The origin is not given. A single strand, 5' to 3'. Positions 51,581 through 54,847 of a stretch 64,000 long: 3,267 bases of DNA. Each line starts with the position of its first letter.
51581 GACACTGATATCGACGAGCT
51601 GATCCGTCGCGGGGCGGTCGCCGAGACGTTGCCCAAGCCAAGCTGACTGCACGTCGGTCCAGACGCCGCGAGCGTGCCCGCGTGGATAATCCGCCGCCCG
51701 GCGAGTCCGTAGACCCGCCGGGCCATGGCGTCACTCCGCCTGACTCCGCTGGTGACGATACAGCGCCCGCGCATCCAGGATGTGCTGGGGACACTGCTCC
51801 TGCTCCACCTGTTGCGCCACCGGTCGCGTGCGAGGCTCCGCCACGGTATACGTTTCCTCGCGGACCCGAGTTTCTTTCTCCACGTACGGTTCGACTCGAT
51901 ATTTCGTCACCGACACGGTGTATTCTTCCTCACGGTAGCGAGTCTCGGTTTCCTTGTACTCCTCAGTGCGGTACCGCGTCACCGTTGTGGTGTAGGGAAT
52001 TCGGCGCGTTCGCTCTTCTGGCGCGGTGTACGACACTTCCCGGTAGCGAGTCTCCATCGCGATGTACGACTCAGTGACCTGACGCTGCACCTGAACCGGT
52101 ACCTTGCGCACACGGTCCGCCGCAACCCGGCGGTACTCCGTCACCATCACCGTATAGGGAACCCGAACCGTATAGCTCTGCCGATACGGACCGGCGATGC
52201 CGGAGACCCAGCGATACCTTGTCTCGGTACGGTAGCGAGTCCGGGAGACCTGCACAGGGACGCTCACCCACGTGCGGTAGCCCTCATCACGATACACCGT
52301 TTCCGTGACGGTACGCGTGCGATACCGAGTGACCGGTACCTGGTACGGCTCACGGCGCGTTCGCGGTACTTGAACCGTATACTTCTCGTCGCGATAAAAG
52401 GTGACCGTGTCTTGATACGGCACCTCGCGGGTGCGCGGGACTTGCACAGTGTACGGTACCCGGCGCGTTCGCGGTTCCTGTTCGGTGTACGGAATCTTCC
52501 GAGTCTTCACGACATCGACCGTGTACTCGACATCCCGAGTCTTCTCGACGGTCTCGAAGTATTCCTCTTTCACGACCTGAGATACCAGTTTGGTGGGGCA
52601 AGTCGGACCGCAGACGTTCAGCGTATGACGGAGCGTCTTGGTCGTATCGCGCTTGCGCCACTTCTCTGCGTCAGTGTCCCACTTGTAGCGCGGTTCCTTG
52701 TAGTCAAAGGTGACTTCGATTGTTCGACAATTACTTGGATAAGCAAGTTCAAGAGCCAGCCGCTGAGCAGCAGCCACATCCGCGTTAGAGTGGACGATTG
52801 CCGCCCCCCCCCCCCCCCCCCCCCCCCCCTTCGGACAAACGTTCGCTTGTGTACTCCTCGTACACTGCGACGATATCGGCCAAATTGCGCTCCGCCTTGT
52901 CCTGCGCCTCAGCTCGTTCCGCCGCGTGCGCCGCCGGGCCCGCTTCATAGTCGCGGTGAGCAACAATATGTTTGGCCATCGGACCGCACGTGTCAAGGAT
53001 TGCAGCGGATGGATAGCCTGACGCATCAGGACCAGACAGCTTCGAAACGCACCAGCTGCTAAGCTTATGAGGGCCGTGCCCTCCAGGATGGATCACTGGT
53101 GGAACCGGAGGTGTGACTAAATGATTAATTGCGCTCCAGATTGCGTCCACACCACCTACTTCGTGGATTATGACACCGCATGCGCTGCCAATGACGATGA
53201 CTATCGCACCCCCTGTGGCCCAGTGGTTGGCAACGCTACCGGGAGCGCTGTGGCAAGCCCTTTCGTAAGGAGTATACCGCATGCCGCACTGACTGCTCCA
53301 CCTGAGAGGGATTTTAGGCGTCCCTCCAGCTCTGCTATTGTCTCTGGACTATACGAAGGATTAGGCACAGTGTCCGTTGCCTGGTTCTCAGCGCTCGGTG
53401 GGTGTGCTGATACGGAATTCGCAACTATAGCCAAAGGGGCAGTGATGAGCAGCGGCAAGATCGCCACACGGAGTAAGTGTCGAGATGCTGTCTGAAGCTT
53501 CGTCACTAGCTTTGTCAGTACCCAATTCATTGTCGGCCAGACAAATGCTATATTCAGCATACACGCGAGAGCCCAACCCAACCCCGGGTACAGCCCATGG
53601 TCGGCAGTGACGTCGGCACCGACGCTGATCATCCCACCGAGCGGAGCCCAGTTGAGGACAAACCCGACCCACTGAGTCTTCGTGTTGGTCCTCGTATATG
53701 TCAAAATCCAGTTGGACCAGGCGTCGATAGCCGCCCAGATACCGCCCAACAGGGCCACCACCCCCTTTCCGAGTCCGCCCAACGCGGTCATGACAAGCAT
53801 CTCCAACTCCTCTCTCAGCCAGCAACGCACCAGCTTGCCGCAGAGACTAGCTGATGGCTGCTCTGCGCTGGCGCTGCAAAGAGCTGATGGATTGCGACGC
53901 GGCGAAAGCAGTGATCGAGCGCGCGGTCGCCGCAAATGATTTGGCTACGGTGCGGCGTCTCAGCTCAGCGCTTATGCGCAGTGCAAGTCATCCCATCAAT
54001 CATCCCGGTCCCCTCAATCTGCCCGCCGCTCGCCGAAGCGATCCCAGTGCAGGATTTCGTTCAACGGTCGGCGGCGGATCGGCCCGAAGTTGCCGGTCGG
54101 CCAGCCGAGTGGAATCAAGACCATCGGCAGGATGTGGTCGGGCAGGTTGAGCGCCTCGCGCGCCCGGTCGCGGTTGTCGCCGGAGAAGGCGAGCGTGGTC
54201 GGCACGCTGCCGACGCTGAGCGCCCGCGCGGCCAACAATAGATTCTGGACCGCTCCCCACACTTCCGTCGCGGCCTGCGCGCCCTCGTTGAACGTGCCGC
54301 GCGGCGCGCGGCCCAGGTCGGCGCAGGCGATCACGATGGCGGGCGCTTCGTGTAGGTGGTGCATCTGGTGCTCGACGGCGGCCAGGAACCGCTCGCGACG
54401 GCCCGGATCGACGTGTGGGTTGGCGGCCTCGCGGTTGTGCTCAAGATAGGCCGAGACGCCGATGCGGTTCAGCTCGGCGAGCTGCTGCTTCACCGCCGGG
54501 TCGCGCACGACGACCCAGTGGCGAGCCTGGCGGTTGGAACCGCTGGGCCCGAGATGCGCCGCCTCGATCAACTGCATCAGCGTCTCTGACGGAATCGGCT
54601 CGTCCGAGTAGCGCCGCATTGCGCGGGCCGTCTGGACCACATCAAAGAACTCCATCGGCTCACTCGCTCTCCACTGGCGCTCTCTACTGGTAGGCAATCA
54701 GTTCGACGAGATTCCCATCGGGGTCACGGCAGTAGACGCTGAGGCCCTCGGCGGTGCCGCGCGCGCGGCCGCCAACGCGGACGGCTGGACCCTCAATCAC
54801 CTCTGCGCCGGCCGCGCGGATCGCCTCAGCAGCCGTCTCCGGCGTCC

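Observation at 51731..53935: Lower-GC island of about 2.2 kb encoding a membrane protein and a novel Tyr/Thr/Val/Arg tandem-repeat protein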

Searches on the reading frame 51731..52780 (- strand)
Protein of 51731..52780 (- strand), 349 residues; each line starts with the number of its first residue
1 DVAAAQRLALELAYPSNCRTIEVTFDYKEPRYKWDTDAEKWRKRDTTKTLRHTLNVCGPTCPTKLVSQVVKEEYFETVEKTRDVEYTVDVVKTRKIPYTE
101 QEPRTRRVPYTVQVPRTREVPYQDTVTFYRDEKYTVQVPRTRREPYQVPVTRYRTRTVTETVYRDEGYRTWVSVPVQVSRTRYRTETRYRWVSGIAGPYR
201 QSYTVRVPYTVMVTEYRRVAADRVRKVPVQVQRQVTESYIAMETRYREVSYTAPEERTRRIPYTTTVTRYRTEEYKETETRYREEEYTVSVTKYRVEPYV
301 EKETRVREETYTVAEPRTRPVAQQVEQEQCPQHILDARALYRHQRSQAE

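Call 35: search_protein_families(library=pfam, max_evalue=10, proteins=[window:51731-52780:-])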
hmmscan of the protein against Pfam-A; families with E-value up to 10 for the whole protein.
window:51731-52780:- (349 aa): 3 families
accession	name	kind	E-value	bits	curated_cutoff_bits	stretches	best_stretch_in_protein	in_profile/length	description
PF01840.22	TCL1_MTCP1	-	0.01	15.9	25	1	156-196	18-44/116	TCL1/MTCP1 family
PF11277.13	Med24_N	-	0.16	10.5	25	1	40-88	731-780/998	Mediator complex subunit 24 N-terminal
PF05943.17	VipB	-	6.3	6.2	27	1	138-225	175-263/301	EvpB/VC_A0108, tail sheath N-terminal domain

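Call 57: search_protein_families(library=padloc, max_evalue=0.1, proteins=[window:51731-52780:-])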
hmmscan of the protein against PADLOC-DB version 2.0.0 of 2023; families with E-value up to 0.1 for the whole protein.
window:51731-52780:- (349 aa): 0 families

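Call 58: find_encoding_contigs(protein=window:51734-52777:-, flank=3000, max_places=6)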
Protein seq(348 aa) (348 aa): no gene with exactly this product is on record in the collection.

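Call 75: predict_structure(alignment_id=A4)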
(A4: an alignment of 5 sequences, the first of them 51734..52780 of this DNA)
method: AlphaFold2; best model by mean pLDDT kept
length: 349 residues; sequences in the alignment: 5
mean_pLDDT: 72.1   pTM: 0.22
mean pLDDT of the five models: 72.1, 70.8, 67.9, 67.9, 67.3
residues with pLDDT >= 90: 0; 70-90: 241; 50-70: 82; < 50: 26
segments of 3 or more residues with pLDDT < 50: 1-7, 10-20, 54-60
pLDDT, mean of each block of 10 residues (from residue 1): 47 45 64 79 70 49 55 67 73 77 75 73 74 79 84 82 80 82 84 75 85 82 81 82 85 78 75 74 75 77 72 65 57 60 59
secondary structure, 60 per line:
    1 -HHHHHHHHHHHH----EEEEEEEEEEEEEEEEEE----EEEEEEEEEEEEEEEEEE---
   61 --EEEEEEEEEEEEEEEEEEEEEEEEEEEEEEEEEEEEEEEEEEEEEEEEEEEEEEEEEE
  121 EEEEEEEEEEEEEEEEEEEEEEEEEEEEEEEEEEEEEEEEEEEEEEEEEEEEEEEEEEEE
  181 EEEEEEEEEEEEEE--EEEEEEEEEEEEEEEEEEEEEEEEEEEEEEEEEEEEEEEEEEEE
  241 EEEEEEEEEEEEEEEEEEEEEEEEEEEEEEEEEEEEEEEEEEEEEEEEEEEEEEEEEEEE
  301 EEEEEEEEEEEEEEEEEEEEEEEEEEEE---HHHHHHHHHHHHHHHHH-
elements in order: H2-13 E18-35 E40-57 E63-194 E197-328 H332-348
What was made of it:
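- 51731..52803 (-): Reading-frame segment 3: helix, small beta-hairpin, giant repeat hairpin, C-terminal helix and stop codon. AF2 on window:51734-52780 gives mean pLDDT 72, with H2-13, E18-35/E40-57, E63-194/E197-328 and H332-348 (call 75).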

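Call 79: fold_search(model_id=the predicted structure, library=viral)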
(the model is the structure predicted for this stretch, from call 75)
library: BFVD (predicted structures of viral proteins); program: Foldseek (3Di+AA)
matches with E <= 10: 129; with E <= 0.001: 5
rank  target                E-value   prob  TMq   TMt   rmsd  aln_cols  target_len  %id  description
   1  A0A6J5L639            1.1e-11  1.00  0.17  0.11  82.6       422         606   12  PA14 domain containing protein (Fragment) [uncultured Caudovirales phage]
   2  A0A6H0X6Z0            3.3e-05  1.00  0.20  0.32   6.5       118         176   10  (no name in the UniProt tables at hand)
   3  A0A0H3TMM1            3.6e-04  1.00  0.16  0.11  39.2       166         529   14  (no name in the UniProt tables at hand)
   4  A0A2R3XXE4            4.9e-04  0.54  0.09  0.08  87.5       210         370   16  Uncharacterized protein [Human betaherpesvirus 6]
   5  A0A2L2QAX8            9.2e-04  0.87  0.12  0.13  14.8       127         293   19  Uncharacterized protein [Human betaherpesvirus 6A]
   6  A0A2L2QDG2            1.3e-03  0.99  0.16  0.24   8.0       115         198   16  Uncharacterized protein [Human herpesvirus 6B]
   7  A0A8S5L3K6            2.1e-03  0.96  0.14  0.09  93.4       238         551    9  Maturation protein [ssRNA phage SRR6050738_2]
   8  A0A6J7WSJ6            2.8e-03  0.30  0.12  0.07  90.8       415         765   13  PA14 domain containing protein [uncultured Caudovirales phage]
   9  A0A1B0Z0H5            7.7e-03  0.15  0.08  0.10  90.8       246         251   11  (no name in the UniProt tables at hand)
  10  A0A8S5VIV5            1.4e-02  0.87  0.12  0.15  14.0       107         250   10  Lower collar protein [Podoviridae sp. ct9H612]
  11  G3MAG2                1.9e-02  0.08  0.06  0.06  106.1       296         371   10  Gp421 [Bacillus phage G]
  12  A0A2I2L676            2.0e-02  1.00  0.21  0.42   4.4        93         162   17  Uncharacterized protein [Orpheovirus IHUMI-LCC2]
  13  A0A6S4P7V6            2.9e-02  0.51  0.12  0.21  26.5       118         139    8  Uncharacterized protein [uncultured phage_MedDCM-OCT-S37-C6]
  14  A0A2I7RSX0            3.5e-02  0.12  0.07  0.13  109.2       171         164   15  (no name in the UniProt tables at hand)
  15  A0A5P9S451            8.3e-02  0.25  0.13  0.16  17.5       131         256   19  Uncharacterized protein [Human betaherpesvirus 6]
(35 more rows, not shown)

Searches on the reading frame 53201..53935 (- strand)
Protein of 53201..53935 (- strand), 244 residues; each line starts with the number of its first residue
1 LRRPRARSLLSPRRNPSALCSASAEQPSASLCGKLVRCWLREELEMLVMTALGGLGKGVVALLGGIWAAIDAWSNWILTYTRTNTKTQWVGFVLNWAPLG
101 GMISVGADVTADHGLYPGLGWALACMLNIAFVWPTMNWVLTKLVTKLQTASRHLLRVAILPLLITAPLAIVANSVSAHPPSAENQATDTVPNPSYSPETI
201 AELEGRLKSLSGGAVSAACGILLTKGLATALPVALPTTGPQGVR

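Call 7: search_protein_families(library=pfam, max_evalue=1, proteins=[window:53201-53935:-])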
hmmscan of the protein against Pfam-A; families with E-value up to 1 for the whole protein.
window:53201-53935:- (244 aa): 1 family
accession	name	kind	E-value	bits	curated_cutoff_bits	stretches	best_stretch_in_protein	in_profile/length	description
PF05230.16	MASE2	-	0.064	13.7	25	1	120-150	28-58/89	MASE2 domain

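Call 8: search_protein_families(library=ncbifam, max_evalue=1, proteins=[window:53201-53935:-])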
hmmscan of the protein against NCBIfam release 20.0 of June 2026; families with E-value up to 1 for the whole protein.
window:53201-53935:- (244 aa): 0 families

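Call 57: search_protein_families(library=padloc, max_evalue=0.1, proteins=[window:53201-53935:-])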
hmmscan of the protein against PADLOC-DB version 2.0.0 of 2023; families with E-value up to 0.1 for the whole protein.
window:53201-53935:- (244 aa): 0 families

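Call 98: find_homologous_proteins(query=window:53204-53800:-, max_evalue=0.01)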
Query seq(199 aa) (199 aa): 1 proteins with E <= 0.01 among 1894 candidates.
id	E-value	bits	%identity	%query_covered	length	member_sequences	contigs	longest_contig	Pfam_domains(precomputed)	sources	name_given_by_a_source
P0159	6.8e-124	429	100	100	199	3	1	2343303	-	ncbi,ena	-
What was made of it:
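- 53201..53800 (-): Reading-frame segment 1: the N-terminal hydrophobic region plus a signal-anchor. It ends prematurely at TAG 53201-53203 because of the upstream 1-nt deletion. The only database match is itself (P0159) (call 98).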

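Call 99: find_encoding_contigs(protein=P0159, flank=1500, max_places=4)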
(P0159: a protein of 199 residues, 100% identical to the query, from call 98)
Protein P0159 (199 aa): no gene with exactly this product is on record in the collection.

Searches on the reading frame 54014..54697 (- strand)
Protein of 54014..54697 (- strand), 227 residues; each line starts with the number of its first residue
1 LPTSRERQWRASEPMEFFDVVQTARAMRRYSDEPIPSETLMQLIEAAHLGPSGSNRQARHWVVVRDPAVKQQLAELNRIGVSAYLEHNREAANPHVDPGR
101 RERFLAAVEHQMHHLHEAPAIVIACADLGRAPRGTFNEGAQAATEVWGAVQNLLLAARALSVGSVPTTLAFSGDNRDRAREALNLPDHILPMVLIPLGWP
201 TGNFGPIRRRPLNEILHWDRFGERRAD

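Call 85: find_homologous_proteins(query=window:54014-54697:-, max_evalue=1e-40)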
Query window:54014-54697:- (227 aa): 1302 proteins with E <= 1e-40 among 7593 candidates; the best 120 are listed.
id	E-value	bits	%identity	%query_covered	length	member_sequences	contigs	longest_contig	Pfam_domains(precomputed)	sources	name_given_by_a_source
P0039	1.5e-136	471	98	94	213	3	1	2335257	PF00881.30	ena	-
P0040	8.4e-114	397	81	93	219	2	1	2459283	PF00881.30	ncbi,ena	-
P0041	1.2e-113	396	84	91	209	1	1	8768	PF00881.30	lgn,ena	-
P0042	1.6e-113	396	83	91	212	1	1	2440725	PF00881.30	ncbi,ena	-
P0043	2.6e-113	395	83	91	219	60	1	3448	PF00881.30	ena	-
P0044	2.9e-113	395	82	93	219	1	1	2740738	PF00881.30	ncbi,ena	-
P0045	6.2e-113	394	81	93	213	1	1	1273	PF00881.30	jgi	-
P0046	3.7e-112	391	83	91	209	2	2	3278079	PF00881.30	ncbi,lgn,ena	-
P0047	6.1e-112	391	84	92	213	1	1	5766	PF00881.30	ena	-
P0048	1.7e-111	389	79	94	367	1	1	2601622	PF00881.30,PF00903.32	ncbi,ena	-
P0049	1.8e-111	389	81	93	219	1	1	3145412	PF00881.30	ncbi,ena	-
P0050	2.7e-111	389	82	91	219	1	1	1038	PF00881.30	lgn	-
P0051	4.0e-111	388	82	91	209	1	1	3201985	PF00881.30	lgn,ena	-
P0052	6.2e-111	387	82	91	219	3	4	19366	PF00881.30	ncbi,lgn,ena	-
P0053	7.8e-111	387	79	92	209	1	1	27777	PF00881.30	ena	-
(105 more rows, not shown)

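Call 86: find_encoding_contigs(protein=P0040, flank=6000, max_places=2)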
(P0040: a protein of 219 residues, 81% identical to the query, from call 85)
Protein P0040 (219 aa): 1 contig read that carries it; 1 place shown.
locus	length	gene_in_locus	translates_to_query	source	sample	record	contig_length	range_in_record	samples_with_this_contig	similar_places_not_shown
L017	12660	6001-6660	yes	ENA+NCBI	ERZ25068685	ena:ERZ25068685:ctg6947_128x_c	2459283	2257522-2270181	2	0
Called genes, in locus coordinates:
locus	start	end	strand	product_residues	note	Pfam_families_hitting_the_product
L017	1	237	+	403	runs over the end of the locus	PF04909:Amidohydro_2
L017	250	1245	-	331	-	PF01208:URO-D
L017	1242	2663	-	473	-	PF00561:Abhydrolase_1, PF00211:Guanylate_cyc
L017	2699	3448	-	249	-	PF00106:adh_short, PF08659:KR, PF13561:adh_short_C2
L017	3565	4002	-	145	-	PF13622:4HBT_3 (weak), PF03061:4HBT (weak)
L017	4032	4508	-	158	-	PF11716:MDMPI_N, PF12867:DinB_2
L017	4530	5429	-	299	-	PF00561:Abhydrolase_1, PF12697:Abhydrolase_6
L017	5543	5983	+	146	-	PF00903:Glyoxalase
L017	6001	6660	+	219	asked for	PF00881:Nitroreductase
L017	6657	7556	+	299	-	PF13452:FAS1_DH_region, PF01575:MaoC_dehydratas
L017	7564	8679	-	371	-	PF02746:MR_MLE_N, PF13378:MR_MLE_C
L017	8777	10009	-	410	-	PF02746:MR_MLE_N, PF13378:MR_MLE_C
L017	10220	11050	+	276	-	PF03781:FGE-sulfatase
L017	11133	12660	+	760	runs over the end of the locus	PF00884:Sulfatase, PF16347:SGSH_C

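Call 87: find_encoding_contigs(protein=P0042, flank=6000, max_places=2)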
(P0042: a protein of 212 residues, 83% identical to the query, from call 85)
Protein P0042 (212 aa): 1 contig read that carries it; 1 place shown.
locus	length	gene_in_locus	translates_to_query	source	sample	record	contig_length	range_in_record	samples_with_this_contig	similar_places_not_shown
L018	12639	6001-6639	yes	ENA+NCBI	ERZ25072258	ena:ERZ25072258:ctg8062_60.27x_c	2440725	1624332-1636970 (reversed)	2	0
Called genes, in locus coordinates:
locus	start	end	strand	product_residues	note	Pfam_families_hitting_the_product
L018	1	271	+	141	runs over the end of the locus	PF01850:PIN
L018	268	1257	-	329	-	PF01208:URO-D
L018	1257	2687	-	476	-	PF00561:Abhydrolase_1 (weak), PF12146:Hydrolase_4 (weak), PF00211:Guanylate_cyc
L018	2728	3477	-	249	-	PF00106:adh_short, PF08659:KR, PF13561:adh_short_C2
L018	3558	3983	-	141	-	PF14539:DUF4442 (weak), PF13622:4HBT_3 (weak), PF03061:4HBT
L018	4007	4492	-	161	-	PF12867:DinB_2, PF11716:MDMPI_N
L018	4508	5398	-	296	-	PF00561:Abhydrolase_1, PF12697:Abhydrolase_6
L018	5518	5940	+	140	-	PF00903:Glyoxalase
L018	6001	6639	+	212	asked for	PF00881:Nitroreductase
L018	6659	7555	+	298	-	PF13452:FAS1_DH_region, PF01575:MaoC_dehydratas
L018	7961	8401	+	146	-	-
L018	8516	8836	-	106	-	-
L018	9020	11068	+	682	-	-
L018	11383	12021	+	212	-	-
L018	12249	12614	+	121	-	PF04480:DUF559, PF18741:MTES_1575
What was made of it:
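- Two relatives keep the upstream synteny block but have MaoC dehydratase after the nitroreductase (calls 86, 87).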
